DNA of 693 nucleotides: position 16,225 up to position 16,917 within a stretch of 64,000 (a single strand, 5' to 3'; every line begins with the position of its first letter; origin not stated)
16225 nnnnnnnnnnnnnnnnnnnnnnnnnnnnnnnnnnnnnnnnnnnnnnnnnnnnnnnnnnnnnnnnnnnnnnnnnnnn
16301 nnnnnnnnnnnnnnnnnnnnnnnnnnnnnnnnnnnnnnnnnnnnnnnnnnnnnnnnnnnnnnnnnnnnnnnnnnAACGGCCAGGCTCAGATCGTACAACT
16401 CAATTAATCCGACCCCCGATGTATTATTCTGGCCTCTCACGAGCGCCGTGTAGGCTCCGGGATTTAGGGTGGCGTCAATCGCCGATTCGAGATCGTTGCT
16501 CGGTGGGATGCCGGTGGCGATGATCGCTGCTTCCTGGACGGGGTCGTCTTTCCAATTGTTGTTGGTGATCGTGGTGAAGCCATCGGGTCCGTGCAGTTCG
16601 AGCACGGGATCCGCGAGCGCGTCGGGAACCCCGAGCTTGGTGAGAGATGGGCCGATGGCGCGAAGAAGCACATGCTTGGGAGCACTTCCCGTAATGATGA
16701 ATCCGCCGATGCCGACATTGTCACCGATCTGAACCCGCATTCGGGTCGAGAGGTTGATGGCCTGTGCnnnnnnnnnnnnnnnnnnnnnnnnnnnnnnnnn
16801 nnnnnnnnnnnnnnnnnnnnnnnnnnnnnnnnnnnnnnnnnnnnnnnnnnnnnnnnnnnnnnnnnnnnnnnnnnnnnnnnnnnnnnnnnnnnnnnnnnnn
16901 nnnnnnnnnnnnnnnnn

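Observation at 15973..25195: One PT-linker plus tandem ~130-aa C-terminal module shared by three unrelated secreted proteins: candidate sorting or cell-surface anchoring cassette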

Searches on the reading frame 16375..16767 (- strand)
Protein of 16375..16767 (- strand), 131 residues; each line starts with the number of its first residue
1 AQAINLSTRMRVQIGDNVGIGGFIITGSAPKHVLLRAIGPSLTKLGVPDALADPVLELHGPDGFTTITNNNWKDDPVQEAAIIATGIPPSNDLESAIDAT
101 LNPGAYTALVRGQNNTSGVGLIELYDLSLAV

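Call 14: search_solved_structures(query=A1, max_evalue=10, show_alignments=2)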
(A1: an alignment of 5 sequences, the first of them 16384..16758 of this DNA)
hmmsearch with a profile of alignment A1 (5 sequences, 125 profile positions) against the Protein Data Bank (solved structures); distinct sequences matched with E-value up to 10: 0.

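Call 18: find_related_loci(query=A1, collection=genome_contigs, flank=6000)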
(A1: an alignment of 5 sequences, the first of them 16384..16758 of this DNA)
Query A1 (125 aa) in genome_contigs; peptide patterns used: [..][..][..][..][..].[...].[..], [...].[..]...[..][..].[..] (x = any residue, [..] = any of these).
583 stretches matched a pattern (row limit reached: there are more); 538 encode a relative of the query (tblastn E <= 1e-3); the best 80 are kept; 79 distinct loci.
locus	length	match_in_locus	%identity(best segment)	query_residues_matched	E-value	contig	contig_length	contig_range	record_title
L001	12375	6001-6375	82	1-125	5e-67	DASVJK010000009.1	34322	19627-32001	MAG TPA_asm: Chthoniobacterales bacterium isolate SMAG_U3017 k141_941562, whole genome shotgun sequence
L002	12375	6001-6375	82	1-125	4e-67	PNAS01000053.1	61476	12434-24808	MAG: Spartobacteria bacterium isolate palsa_1395 73.20110800_P1D.8_contig_1636, whole genome shotgun sequence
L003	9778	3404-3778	82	1-125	1e-66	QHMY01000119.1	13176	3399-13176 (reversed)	MAG: Verrucomicrobia bacterium isolate AV89 14_0903_02_30cm_scaffold_6751_curated, whole genome shotgun sequence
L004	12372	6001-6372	83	1-124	2e-66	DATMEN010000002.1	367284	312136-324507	MAG TPA_asm: Chthoniobacterales bacterium isolate SMAG_U13437 k141_1926827, whole genome shotgun sequence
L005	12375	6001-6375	82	1-125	2e-66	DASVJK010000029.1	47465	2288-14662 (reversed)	MAG TPA_asm: Chthoniobacterales bacterium isolate SMAG_U3017 k141_481945, whole genome shotgun sequence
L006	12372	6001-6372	82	2-125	2e-66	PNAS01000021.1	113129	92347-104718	MAG: Spartobacteria bacterium isolate palsa_1395 73.20110800_P1D.8_contig_260, whole genome shotgun sequence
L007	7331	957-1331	81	1-125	3e-66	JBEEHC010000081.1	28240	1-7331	MAG: Verrucomicrobiota bacterium isolate BP_771 scaffold_1826937, whole genome shotgun sequence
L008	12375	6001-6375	79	1-125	1e-65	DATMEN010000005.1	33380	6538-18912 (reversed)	MAG TPA_asm: Chthoniobacterales bacterium isolate SMAG_U13437 k141_33918, whole genome shotgun sequence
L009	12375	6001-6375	82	1-125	8e-66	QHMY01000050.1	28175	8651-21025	MAG: Verrucomicrobia bacterium isolate AV89 14_0903_02_30cm_scaffold_785_curated, whole genome shotgun sequence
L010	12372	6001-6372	82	2-125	1e-65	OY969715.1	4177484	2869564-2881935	MAG: uncultured Verrucomicrobiae bacterium isolate MFD01916.bin.1.1 genome assembly, chromosome: 1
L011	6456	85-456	81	2-125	2e-65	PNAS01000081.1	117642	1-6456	MAG: Spartobacteria bacterium isolate palsa_1395 73.20110800_P1D.8_contig_1330, whole genome shotgun sequence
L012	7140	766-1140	78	1-125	1e-64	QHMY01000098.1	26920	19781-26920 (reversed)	MAG: Verrucomicrobia bacterium isolate AV89 14_0903_02_30cm_scaffold_1763_curated, whole genome shotgun sequence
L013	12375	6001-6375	82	1-125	6e-65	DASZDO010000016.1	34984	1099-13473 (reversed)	MAG TPA_asm: Chthoniobacterales bacterium isolate SMAG_U6470 k141_205642, whole genome shotgun sequence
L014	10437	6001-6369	81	1-125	7e-65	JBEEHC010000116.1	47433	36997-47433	MAG: Verrucomicrobiota bacterium isolate BP_771 scaffold_658534, whole genome shotgun sequence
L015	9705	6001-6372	81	2-125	2e-64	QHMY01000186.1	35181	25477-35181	MAG: Verrucomicrobia bacterium isolate AV89 14_0903_02_30cm_scaffold_2130_curated, whole genome shotgun sequence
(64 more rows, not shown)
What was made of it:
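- The best 80 are all Chthoniobacterales, Spartobacteria or Verrucomicrobiota soil MAGs, with at least 13-15 per genome among those 80 (call 18).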

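Call 24: search_protein_representatives(alignment_id=A1)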
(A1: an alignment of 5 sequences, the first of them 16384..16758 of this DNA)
Query: 5 sequences, 125 profile positions. Proteins with E-value up to 0.001 (for the whole library): 17887; up to 1e-10: 14399; up to 1e-30: 8159. The best 150 are listed.
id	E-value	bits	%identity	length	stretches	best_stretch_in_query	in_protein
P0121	2.6e-172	580.0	-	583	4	2-124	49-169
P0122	6.9e-171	575.4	-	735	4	2-124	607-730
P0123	2.3e-170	573.7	-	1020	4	1-124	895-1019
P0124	1.7e-168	567.7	-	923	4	1-124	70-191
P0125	3.1e-167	563.6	-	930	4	1-125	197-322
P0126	2.0e-157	531.9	-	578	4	2-124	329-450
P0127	8.9e-149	504.0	-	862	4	1-125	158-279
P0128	2.1e-144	489.9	-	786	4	1-122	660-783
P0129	3.7e-144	489.1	-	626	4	1-122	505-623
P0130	2.6e-142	483.1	-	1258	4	1-124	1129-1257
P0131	2.9e-140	476.5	-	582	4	2-125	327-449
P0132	5.2e-137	466.0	-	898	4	2-124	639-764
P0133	1.4e-134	458.1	-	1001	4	1-123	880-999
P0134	5.9e-133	452.9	-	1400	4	1-124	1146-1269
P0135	2.9e-130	444.2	-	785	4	2-125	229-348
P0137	1.8e-127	435.2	-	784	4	2-124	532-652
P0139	9.3e-122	416.7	-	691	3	2-125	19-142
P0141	4.9e-118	404.7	-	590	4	2-124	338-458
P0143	4.7e-115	395.0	-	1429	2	1-125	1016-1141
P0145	3.4e-114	392.3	-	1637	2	2-124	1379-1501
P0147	2.9e-112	386.0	-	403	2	1-125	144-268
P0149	6.4e-112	384.9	-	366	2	1-125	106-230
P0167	5.7e-107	368.9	-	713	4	1-124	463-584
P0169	9.5e-107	368.2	-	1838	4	1-123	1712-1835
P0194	3.4e-102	353.5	-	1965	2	2-125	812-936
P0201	7.5e-101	349.2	-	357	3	1-125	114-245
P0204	2.5e-100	347.5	-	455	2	1-125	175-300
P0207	7.2e-100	346.0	-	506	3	1-125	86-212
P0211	1.8e-99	344.7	-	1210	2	1-125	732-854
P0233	1.2e-95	332.4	-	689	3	1-124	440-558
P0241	8.9e-95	329.5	-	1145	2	1-122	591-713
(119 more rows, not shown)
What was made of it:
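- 17,887 clusters at 50% identity have E<=1e-3, and 8,159 have E<=1e-30 (call 24).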

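Call 35: search_protein_families(library=pfam, alignment_id=A4, max_evalue=0.00001)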
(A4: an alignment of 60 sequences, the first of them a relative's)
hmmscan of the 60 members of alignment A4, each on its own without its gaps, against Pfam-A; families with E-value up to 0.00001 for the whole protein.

A. member 1, P0121 (583 aa): 0 families

B. families by the number of members that match (of 60 scanned): 41 families (the first 25 are shown)
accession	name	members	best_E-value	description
PF05345.18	He_PIG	4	1.7e-30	Putative Ig domain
PF13517.12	FG-GAP_3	3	1.5e-173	FG-GAP-like repeat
PF17164.10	DUF5122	3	1.7e-145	Domain of unknown function (DUF5122) beta-propeller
PF01839.29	FG-GAP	3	6.6e-132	FG-GAP repeat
PF07676.18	PD40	3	1.6e-44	WD40-like Beta Propeller Repeat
PF13385.13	Laminin_G_3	3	8.6e-32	Concanavalin A-like lectin/glucanases superfamily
PF00930.27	DPPIV_N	3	1.7e-13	Dipeptidyl peptidase IV (DPP IV) N-terminal region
PF25174.1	Beta-prop_THOC3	3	7.9e-10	THOC3 beta-propeller domain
PF15902.12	Sortilin-Vps10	2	2.6e-26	Sortilin, neurotensin receptor 3,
PF12768.13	Rax2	2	8.9e-11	Rax2 C-terminal beta propeller domain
PF03160.20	Calx-beta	1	1.1e-64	Calx-beta domain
PF13204.13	Apiosidase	1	2.8e-41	Apiosidase-like, catalytic domain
PF08309.17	LVIVD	1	1.9e-34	LVIVD repeat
PF16403.11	Bact_surface_Ig-like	1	2.1e-29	Bacterial surface protein, Ig-like domain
PF04185.19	Phosphoesterase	1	2.4e-28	Phosphoesterase family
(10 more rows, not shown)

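Call 36: predict_structure(alignment_id=A3)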
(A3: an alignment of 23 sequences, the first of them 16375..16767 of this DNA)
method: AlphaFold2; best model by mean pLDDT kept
length: 131 residues; sequences in the alignment: 23
mean_pLDDT: 90.0   pTM: 0.84
mean pLDDT of the five models: 90.0, 87.7, 87.3, 85.9, 84.0
residues with pLDDT >= 90: 98; 70-90: 26; 50-70: 5; < 50: 2
segments of 3 or more residues with pLDDT < 50: none
pLDDT, mean of each block of 10 residues (from residue 1): 76 81 91 95 94 95 85 94 95 96 94 92 87 42
secondary structure, 60 per line:
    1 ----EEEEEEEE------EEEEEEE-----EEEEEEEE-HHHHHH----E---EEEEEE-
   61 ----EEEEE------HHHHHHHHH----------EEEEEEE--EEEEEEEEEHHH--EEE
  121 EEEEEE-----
elements in order: E5-12 E19-25 E31-38 H40-45 E54-59 E65-69 H76-84 E95-101 E104-112 E118-126
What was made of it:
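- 16384..16758 (-): Module A, type-1 domain (125 aa). AlphaFold model pLDDT 90 (call 36).
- On PPC domain (Pfam PF04151) / collagenase CBD: Model pLDDT is 90 (call 36).
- The single-domain model has pLDDT 90 and pTM 0.84 (call 36).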

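Call 39: fold_search(model_id=the predicted structure, library=pdb)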
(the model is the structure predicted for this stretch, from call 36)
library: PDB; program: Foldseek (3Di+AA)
matches with E <= 10: 1645; with E <= 0.001: 49
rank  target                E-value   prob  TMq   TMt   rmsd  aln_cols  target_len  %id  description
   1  5sv5                  3.7e-06  1.00  0.56  0.68   3.6       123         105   12  1.0 Angstrom Crystal Structure of pre-Peptidase C-terminal Domain of Collagenase from Bacillus anthracis. (released 2016-08-17)
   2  9ues_B                7.7e-06  1.00  0.57  0.20   3.9       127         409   12  Crystal structure of an inactive TKSP mutant in complex with the TKS propeptide (released 2026-02-18)
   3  1nqj_A                1.1e-05  1.00  0.49  0.64   3.7       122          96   16  CRYSTAL STRUCTURE OF CLOSTRIDIUM HISTOLYTICUM COLG COLLAGENASE COLLAGEN-BINDING DOMAIN 3B AT 1.0 ANGSTROM RESOLUTION I (released 2003-04-15)
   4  3afg_A                1.1e-05  1.00  0.61  0.17   3.6       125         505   13  Crystal structure of ProN-Tk-SP from Thermococcus kodakaraensis (released 2010-08-04)
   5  2quo                  2.5e-05  1.00  0.53  0.56   3.8       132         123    8  Crystal Structure of C terminal fragment of Clostridium perfringens enterotoxin (released 2007-10-30)
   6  8u5d_B                3.1e-05  1.00  0.48  0.49   4.4       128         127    8  Crystal Structure of C-terminal domain of Clostridium perfringens Enterotoxin in Space Group P 41 21 2 (released 2023-12-20)
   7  1wmd                  3.8e-05  1.00  0.48  0.17   7.0       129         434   14  Crystal Structure of alkaline serine protease KP-43 from Bacillus sp. KSM-KP43 (1.30 angstrom, 100 K) (released 2004-09-14)
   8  2o8o_A                4.1e-05  1.00  0.51  0.59   3.6       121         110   15  Crystal structure of Clostridium histolyticum colg collagenase collagen-binding domain 3B at 1.35 Angstrom resolution  (released 2007-12-11)
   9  7rrm_A                4.6e-05  1.00  0.48  0.59   4.6       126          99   12  Structure of the human TMED1 (p24gamma1) Golgi dynamics Domain (released 2021-10-20)
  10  1nqj_B                5.7e-05  1.00  0.51  0.57   4.9       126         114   14  CRYSTAL STRUCTURE OF CLOSTRIDIUM HISTOLYTICUM COLG COLLAGENASE COLLAGEN-BINDING DOMAIN 3B AT 1.0 ANGSTROM RESOLUTION I (released 2003-04-15)
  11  6ov2_B                6.0e-05  1.00  0.51  0.52   4.1       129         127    8  Crystal structure of human claudin-9 in complex with Clostridium perfringens entertoxin C-terminal domain in closed fo (released 2019-09-04)
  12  1nqd_A                6.5e-05  1.00  0.50  0.58   3.7       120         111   15  CRYSTAL STRUCTURE OF CLOSTRIDIUM HISTOLYTICUM COLG COLLAGENASE COLLAGEN-BINDING DOMAIN 3B AT 1.65 ANGSTROM RESOLUTION  (released 2003-04-15)
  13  8u5b_B                6.9e-05  1.00  0.50  0.54   4.2       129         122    8  Cryo-EM structure of human claudin-4 complex with Clostridium perfringens enterotoxin C-terminal domain and sFab COP-1 (released 2023-09-27)
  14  5iku                  6.9e-05  1.00  0.51  0.31   3.7       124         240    7  Crystal structure of the Hathewaya histolytica ColG tandem collagen-binding domain s3as3b in the presence of calcium at  (released 2017-03-15)
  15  8u5e_D                9.0e-05  1.00  0.48  0.49   4.4       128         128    8  Crystal Structure of C-terminal domain of Clostridium perfringens Enterotoxin in Space Group P 21 21 21 (released 2023-12-20)
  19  3jqw_C                1.3e-04  1.00  0.53  0.57   3.4       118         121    9  Crystal structure of Clostridium histolyticum colH collagenase collagen-binding domain 3 at 2 Angstrom resolution in p (released 2010-09-29)
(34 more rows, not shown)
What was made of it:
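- On PPC domain (Pfam PF04151) / collagenase CBD: Foldseek finds 5sv5 at E 3.7e-6 with TM 0.56/0.68, and also 1nqj, 2o8o, 3jqw, 5iku and 3afg, all at probability 1.00 (call 39).
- Closest known: C-terminal sorting and anchoring elements. Different: The fold is different (call 39).
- The top Foldseek hits are all PPC/CBD jelly rolls at probability 1.00 (call 39): 5sv5 (E 3.7e-6, TM 0.68 on target), Tk-SP 3afg and 9ues, ColG s3b 1nqj and 2o8o, ColH s3 3jqw, the ColG tandem s3a-s3b 5iku, and C-CPE. It has the PPC/CBD fold, whose best-studied members bind insoluble collagen (call 39). The Tk-SP C-terminal jelly roll, a stabilising domain, is among the best structural matches (3afg and 9ues, call 39). 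Ena2A fibre subunits also appear among the hits (call 39).
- Tried and rejected: I replaced it with a single-domain model (calls 36, 39).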

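Call 40: search_protein_families(library=ncbifam, alignment_id=A4, max_evalue=0.00001)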
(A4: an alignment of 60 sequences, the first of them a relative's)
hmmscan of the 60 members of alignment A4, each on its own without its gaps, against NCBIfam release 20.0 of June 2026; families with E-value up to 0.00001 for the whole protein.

A. member 1, P0121 (583 aa): 1 family
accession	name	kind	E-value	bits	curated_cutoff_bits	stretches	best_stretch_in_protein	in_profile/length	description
NF038127.1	FDP_fam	subfamily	5.2e-07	30.2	29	0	217-290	41-113/150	DVUA0089 family protein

B. families by the number of members that match (of 60 scanned): 31 families (the first 25 are shown)
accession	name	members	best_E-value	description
NF038111.1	rhom_dep_M36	8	7.4e-25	rhombosortase-dependent M36 family metallopeptidase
NF038112.1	myxo_dep_M36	6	1e-20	myxosortase-dependent M36 family metallopeptidase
NF038127.1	FDP_fam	6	1.7e-13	DVUA0089 family protein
TIGR02608.1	delta_60_rpt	3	6.2e-74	delta-60 repeat domain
TIGR02800.1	propeller_TolB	3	9.8e-64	Tol-Pal system beta propeller repeat protein TolB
NF038128.1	choice_anch_J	3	2.1e-36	choice-of-anchor J domain-containing protein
NF053518.1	DipepPtdsDpp5Prph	3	5.3e-34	dipeptidyl-peptidase Dpp5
NF002183.0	PRK01029.1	3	5.7e-32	Tol-Pal system protein TolB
NF033523.0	lasso_peptidase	3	1.1e-24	Atxe2 family lasso peptide isopeptidase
NF003124.0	PRK04043.1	3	5.4e-11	Tol-Pal system protein TolB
NF047539.1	XAC2610_fam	2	4e-48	XAC2610-related protein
NF045728.1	glycosyl_F510_1955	2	2.8e-41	F510_1955 family glycosylhydrolase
TIGR02913.1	HAF_rpt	2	8e-31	HAF repeat protein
TIGR00845.1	caca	1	2e-52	sodium/calcium exchanger 1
NF045523.1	MXAN_5453_fam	1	4.2e-43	MXAN_5453 family MXYO-CTERM-anchored protein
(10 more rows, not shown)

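Call 42: search_protein_families(library=ncbifam, proteins=[P0121, P0123, P0125, P0127, P0129, P0131, P0133, P0135, P0137, P0139], max_evalue=0.001)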
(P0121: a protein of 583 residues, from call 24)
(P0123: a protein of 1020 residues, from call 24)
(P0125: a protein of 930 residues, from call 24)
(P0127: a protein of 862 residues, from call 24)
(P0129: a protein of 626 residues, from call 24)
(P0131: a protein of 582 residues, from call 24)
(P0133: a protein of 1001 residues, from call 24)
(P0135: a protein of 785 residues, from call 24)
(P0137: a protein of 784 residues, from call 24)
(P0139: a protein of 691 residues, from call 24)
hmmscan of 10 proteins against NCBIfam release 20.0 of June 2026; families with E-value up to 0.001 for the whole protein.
P0121 (583 aa): 2 families
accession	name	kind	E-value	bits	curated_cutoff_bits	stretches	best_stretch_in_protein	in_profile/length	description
NF038127.1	FDP_fam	subfamily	5.2e-07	30.2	29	0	217-290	41-113/150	DVUA0089 family protein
TIGR02423.1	protocat_alph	equivalog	0.00035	20.5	126.25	0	220-289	49-119/193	protocatechuate 3,4-dioxygenase subunit alpha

P0123 (1020 aa): 2 families
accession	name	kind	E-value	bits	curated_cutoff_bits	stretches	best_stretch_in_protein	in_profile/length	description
TIGR00845.1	caca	equivalog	2e-52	178.1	679.85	4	328-403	415-489/921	sodium/calcium exchanger 1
NF038115.1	SVAGG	subfamily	1.9e-14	53.6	150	2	298-395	256-352/407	SVAGG family GlyGly-CTERM protein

P0125 (930 aa): 1 family
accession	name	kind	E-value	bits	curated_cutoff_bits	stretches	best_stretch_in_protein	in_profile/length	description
NF038127.1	FDP_fam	subfamily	1.3e-05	25.7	29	0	246-310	50-111/150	DVUA0089 family protein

P0127 (862 aa): 2 families
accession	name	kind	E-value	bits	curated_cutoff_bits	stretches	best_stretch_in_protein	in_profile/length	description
NF038127.1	FDP_fam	subfamily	1.7e-13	51.2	29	0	338-397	49-107/150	DVUA0089 family protein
TIGR01451.2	B_ant_repeat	repeat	0.00085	19.3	24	0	508-559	3-53/53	DUF11 type repeat protein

P0129 (626 aa): 2 families
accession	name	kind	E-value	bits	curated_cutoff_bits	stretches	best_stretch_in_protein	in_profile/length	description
NF038127.1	FDP_fam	subfamily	1.9e-10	41.4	29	0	83-156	44-116/150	DVUA0089 family protein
NF008084.0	PRK10819.1-5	equivalog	0.00051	20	315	1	300-372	39-111/249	TonB system transport protein TonB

P0131 (582 aa): 0 families

P0133 (1001 aa): 0 families

P0135 (785 aa): 0 families

P0137 (784 aa): 1 family
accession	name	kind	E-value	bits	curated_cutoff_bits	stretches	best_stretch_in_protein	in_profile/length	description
NF052521.1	TafC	equivalog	9.7e-14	51.2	410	1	30-217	187-367/373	TafC family fimbrial protein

P0139 (691 aa): 0 families

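Call 57: search_protein_families(library=ncbifam, proteins=[P0141, P0167, P0169, P0201, P0207, P0233, P0143, P0145, P0147, P0149], max_evalue=0.001)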
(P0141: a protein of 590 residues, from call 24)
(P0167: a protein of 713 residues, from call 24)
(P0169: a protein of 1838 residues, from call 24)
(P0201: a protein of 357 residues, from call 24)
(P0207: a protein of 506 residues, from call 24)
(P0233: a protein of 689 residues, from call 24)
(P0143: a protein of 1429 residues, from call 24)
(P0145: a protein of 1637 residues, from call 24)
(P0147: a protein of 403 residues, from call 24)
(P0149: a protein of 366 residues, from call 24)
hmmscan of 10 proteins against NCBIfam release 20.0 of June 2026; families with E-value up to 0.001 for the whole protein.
P0141 (590 aa): 1 family
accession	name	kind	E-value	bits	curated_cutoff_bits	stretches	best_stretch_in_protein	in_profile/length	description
NF038127.1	FDP_fam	subfamily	4.7e-12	46.6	29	1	374-447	38-111/150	DVUA0089 family protein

P0167 (713 aa): 1 family
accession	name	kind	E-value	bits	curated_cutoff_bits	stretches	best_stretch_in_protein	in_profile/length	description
NF038127.1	FDP_fam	subfamily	2.4e-09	37.8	29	0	3-72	51-117/150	DVUA0089 family protein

P0169 (1838 aa): 2 families
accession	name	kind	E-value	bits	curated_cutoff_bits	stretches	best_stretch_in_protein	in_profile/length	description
NF047638.1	throspo3_MtsC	equivalog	1.5e-30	106.4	350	4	482-592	68-179/428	cell-cell cohesion MYXO-CTERM protein MtsC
NF058597.1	CoaZ_rpt_PGGG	domain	3.7e-06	26.9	30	0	36-76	4-44/88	choice-of-anchor Z repeating domain-containing protein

P0201 (357 aa): 3 families
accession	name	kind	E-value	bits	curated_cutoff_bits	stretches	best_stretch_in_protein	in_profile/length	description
NF038127.1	FDP_fam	subfamily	3.7e-09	37.2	29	0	24-95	51-112/150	DVUA0089 family protein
NF007394.0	PRK09920.1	equivalog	3.3e-05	23.6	315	0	256-318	10-68/219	acetate CoA-transferase subunit alpha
NF047453.1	PerABupregLA3781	equivalog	0.00088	19.5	160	0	294-339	50-98/100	LA_3781 family PerA/PerB upregulated protein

P0207 (506 aa): 3 families
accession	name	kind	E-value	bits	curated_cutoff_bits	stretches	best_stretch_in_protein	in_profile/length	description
NF038111.1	rhom_dep_M36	equivalog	9e-19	66.4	1700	1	366-501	1032-1164/1315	rhombosortase-dependent M36 family metallopeptidase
NF038112.1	myxo_dep_M36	subfamily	1.6e-13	48.8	1500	1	334-503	998-1169/1604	myxosortase-dependent M36 family metallopeptidase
NF038128.1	choice_anch_J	domain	6.4e-05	23.2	30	1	320-453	4-143/162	choice-of-anchor J domain-containing protein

P0233 (689 aa): 2 families
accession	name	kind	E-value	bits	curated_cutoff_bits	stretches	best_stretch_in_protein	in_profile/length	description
TIGR01451.2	B_ant_repeat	repeat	6.6e-06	26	24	1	323-370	5-52/53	DUF11 type repeat protein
TIGR04226.1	RrgB_K2N_iso_D2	domain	1.2e-05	26.1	30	0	325-376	16-65/123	isopeptide-forming domain-containing fimbrial protein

P0143 (1429 aa): 2 families
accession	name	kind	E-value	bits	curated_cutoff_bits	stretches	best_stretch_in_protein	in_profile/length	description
TIGR02608.1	delta_60_rpt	domain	6.2e-74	243.7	76.5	4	418-456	7-45/55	delta-60 repeat domain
NF038128.1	choice_anch_J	domain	4.8e-32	111.4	30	2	1274-1396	58-161/162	choice-of-anchor J domain-containing protein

P0145 (1637 aa): 3 families
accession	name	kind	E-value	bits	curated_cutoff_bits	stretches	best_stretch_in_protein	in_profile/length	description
TIGR02608.1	delta_60_rpt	domain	5.9e-72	237.4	76.5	4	206-248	3-45/55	delta-60 repeat domain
NF038128.1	choice_anch_J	domain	5.7e-35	120.9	30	2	963-1086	57-161/162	choice-of-anchor J domain-containing protein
NF000022.1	stregra_B_VgbA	exception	0.00022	20.4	600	0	436-535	38-126/299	streptogramin B lyase Vgb(A)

P0147 (403 aa): 0 families

P0149 (366 aa): 1 family
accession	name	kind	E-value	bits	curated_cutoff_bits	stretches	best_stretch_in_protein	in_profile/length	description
NF038127.1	FDP_fam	subfamily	0.00056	20.3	29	0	238-347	4-107/150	DVUA0089 family protein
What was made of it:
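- On NCBIfam NF038127 (DVUA0089 family): Relatives P0127, P0141, P0129, P0167, P0201 and P0121 score 30-51 bits, mostly summed over several weak stretches within module copies (calls 42, 57).
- Closest known: NCBIfam NF038127, 'DVUA0089 family protein'. Same: It hits inside module copies of several relatives above its 29-bit cutoff: P0127 at 51 bits, and P0141 at 46.6 bits in one stretch covering profile positions 38-111 (calls 42, 57).
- Tried and rejected: The only link is a distant, relatives-only one to NF038127 (calls 42, 57).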

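Call 63: list_cluster_members(proteins=[P0121, P0124, P0143, P0194, P0241, P0204, P0169, P0145, P0211, P0004])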
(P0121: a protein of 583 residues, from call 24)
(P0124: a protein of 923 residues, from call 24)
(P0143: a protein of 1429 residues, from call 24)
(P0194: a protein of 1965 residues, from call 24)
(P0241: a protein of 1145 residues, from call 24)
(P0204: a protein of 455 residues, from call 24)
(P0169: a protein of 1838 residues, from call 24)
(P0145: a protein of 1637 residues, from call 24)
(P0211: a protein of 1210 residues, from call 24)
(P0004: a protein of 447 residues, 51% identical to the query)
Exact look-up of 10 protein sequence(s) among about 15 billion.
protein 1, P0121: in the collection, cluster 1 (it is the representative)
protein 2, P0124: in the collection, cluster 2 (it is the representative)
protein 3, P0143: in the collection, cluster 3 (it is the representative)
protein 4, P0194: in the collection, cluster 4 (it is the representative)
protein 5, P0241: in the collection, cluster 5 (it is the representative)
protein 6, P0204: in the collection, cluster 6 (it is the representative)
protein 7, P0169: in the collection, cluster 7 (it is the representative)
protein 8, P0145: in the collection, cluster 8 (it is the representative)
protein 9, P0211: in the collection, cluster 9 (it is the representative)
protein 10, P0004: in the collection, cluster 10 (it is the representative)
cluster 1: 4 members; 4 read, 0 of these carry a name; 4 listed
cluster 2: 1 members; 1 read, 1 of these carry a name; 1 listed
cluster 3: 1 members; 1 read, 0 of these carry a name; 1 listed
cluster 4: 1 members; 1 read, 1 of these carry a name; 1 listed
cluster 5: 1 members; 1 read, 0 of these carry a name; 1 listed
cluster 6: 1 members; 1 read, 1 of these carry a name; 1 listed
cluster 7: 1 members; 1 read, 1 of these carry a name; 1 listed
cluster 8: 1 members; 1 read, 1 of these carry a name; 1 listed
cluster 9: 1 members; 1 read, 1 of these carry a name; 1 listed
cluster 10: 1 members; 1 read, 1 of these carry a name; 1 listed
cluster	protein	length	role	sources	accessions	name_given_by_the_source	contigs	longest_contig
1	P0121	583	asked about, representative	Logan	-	-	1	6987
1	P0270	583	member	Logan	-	-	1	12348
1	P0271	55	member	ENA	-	-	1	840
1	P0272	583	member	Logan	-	-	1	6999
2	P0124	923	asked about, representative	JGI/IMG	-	hypothetical protein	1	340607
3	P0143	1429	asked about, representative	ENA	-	-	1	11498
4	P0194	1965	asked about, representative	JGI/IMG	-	hypothetical protein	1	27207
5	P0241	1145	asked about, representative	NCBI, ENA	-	-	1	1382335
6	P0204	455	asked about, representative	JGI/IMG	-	hypothetical protein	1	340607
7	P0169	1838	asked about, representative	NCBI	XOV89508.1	MAG: immunoglobulin-like domain-containing protein [Pseudomonadota bacterium]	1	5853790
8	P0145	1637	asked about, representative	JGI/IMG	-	uncharacterized delta-60 repeat protein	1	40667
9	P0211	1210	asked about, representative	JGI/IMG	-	hypothetical protein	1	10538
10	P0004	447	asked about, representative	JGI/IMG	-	hypothetical protein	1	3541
